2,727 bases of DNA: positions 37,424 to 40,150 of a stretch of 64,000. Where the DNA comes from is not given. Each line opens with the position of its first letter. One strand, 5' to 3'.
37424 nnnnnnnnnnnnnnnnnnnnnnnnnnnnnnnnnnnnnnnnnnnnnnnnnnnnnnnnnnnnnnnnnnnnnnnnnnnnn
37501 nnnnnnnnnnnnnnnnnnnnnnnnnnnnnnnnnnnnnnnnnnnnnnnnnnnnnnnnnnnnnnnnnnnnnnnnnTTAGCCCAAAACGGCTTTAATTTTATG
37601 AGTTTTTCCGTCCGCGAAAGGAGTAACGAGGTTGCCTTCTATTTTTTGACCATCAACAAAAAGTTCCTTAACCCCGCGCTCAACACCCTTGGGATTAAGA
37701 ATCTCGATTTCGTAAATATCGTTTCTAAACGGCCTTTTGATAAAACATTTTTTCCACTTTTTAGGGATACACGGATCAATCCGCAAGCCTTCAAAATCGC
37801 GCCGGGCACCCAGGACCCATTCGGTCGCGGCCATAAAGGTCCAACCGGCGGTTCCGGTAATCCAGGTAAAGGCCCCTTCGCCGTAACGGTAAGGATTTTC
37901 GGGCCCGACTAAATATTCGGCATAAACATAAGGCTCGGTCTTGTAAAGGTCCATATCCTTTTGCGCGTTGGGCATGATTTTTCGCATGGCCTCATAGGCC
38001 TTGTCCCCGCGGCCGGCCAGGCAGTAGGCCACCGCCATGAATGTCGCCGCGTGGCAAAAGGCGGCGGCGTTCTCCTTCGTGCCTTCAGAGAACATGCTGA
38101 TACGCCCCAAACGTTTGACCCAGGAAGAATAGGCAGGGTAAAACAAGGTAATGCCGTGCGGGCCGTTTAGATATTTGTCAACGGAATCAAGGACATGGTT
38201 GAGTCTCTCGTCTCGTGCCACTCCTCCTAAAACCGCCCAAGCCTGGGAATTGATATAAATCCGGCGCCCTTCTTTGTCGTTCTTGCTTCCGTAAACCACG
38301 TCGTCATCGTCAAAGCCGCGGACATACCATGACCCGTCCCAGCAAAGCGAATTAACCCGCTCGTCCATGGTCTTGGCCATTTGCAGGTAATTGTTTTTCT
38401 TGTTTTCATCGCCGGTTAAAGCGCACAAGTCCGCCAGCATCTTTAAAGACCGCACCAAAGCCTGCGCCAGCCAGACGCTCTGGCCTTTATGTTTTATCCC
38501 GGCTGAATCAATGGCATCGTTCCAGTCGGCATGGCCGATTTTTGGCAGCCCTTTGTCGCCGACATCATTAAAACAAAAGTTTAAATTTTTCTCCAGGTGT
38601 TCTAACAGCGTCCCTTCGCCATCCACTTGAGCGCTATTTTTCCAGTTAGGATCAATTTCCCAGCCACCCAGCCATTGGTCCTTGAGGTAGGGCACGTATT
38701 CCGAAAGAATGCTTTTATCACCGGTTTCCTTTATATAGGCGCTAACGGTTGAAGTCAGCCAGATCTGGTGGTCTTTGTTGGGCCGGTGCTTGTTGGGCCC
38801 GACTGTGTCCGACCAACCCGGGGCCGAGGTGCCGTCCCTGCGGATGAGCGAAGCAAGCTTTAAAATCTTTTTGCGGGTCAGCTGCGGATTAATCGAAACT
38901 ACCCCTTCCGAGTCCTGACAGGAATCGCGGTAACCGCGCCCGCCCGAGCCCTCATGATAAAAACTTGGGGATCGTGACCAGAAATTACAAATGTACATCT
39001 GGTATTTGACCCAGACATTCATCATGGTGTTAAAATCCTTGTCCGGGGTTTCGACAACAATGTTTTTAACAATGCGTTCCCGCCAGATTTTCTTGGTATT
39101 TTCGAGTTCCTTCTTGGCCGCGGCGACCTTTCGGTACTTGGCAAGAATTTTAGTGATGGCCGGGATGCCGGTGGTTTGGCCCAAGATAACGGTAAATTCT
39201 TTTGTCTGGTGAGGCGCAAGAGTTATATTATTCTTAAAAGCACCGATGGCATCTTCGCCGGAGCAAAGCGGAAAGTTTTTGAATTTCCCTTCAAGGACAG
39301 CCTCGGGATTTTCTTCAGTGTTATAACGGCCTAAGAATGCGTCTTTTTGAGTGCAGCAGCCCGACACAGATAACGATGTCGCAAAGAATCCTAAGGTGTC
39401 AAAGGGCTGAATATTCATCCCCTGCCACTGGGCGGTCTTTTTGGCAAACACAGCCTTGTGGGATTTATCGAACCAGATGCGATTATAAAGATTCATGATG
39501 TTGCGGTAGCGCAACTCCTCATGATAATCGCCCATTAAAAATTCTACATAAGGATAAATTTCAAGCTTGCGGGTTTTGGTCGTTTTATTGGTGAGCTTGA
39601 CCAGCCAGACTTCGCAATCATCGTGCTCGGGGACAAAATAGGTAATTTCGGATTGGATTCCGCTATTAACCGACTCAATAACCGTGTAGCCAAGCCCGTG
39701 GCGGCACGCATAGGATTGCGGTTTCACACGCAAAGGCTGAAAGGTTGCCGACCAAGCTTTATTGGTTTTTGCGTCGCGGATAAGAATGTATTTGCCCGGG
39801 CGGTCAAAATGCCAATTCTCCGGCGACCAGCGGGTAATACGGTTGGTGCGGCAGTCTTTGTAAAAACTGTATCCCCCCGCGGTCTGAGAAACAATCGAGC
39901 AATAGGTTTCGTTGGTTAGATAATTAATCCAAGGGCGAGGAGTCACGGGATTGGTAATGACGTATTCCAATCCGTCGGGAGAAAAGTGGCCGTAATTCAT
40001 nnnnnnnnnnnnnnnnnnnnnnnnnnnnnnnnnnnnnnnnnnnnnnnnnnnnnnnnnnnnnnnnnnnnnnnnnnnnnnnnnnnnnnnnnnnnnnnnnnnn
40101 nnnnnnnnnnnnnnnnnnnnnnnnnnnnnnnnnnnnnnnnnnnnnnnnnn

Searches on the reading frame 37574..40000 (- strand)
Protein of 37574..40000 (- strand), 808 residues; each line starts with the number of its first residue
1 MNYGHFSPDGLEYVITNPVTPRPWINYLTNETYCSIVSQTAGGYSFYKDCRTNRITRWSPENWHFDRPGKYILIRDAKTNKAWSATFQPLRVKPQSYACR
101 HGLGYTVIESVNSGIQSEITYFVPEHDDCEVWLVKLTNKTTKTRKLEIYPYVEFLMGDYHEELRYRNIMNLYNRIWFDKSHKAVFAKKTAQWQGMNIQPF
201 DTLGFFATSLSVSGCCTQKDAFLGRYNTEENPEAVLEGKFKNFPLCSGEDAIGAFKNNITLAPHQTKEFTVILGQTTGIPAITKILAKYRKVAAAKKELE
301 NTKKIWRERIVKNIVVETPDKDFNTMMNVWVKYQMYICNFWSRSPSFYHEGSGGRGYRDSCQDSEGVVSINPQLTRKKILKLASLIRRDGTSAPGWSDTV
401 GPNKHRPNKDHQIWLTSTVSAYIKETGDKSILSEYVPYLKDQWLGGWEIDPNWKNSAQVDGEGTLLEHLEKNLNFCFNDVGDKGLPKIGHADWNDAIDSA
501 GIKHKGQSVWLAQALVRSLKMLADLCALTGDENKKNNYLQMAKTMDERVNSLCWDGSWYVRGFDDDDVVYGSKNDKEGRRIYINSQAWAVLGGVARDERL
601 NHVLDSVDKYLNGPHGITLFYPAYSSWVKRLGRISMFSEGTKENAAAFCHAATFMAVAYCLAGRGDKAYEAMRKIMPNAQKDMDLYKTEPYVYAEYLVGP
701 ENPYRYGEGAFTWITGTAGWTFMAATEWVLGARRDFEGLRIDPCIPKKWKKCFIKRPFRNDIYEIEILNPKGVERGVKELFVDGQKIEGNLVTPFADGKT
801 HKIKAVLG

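Call 16: search_protein_families(library=pfam, proteins=[window:37574-40000:-], max_evalue=0.001)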
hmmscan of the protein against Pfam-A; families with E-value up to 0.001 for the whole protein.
window:37574-40000:- (808 aa): 2 families
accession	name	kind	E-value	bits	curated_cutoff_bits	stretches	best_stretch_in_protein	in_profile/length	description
PF17167.11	Glyco_hydro_94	-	1.9e-109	366.6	27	1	306-731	2-420/420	Glycosyl hydrolase 94 superfamily, catalytic domain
PF06165.18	GH94_b-supersand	-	1.7e-73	247.6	23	1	21-274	1-251/251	Glycosyl hydrolase 94, supersandwich domain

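Call 31: search_solved_structures(query=window:37574-40000:-, max_evalue=1e-20)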
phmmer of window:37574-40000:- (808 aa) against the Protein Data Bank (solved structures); distinct sequences matched with E-value up to 1e-20: 16.
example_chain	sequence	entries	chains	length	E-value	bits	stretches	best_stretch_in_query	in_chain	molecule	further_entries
3qde_A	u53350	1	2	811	5.7e-145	487.3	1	1-808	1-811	Cellobiose phosphorylase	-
8ho7_A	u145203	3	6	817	1.2e-144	486.3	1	1-807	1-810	Cellobiose phosphorylase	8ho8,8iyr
8ho9_A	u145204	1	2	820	2.3e-140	472.1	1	3-808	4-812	Cellobiose phosphorylase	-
8hob_A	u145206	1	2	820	5.6e-140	470.8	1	3-808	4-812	Cellobiose phosphorylase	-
8bou_A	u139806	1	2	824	4.4e-128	431.4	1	1-792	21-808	N,N'-diacetylchitobiose phosphorylase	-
1v7v_A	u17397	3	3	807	1.5e-126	426.4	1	1-808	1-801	chitobiose phosphorylase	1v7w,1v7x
3s4c_A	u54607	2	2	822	3.3e-117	395.5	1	1-803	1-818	Lactose Phosphorylase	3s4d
3rrs_A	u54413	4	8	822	2.6e-116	392.5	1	1-803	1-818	Cellobiose phosphorylase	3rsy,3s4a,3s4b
2cqs_A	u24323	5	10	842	7.5e-112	377.8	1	1-803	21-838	Cellobiose Phosphorylase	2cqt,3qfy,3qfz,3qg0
3afj_A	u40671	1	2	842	1.2e-111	377.1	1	1-803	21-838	Cellobiose Phosphorylase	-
3act_A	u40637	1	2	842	7.6e-111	374.4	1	1-803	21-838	Cellobiose Phosphorylase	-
3acs_A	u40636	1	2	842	1.1e-110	373.8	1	1-803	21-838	Cellobiose Phosphorylase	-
8rf9_A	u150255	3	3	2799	2.5e-107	362.8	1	3-756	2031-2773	Cyclic beta 1-2 glucan synthetase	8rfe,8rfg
8rf0_A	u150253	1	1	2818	2.6e-107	362.8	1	3-756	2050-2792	Cyclic beta-(1,2)-glucan synthase NdvB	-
4zle_A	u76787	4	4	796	4.1e-73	249.6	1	58-806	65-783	Putative b-glycan phosphorylase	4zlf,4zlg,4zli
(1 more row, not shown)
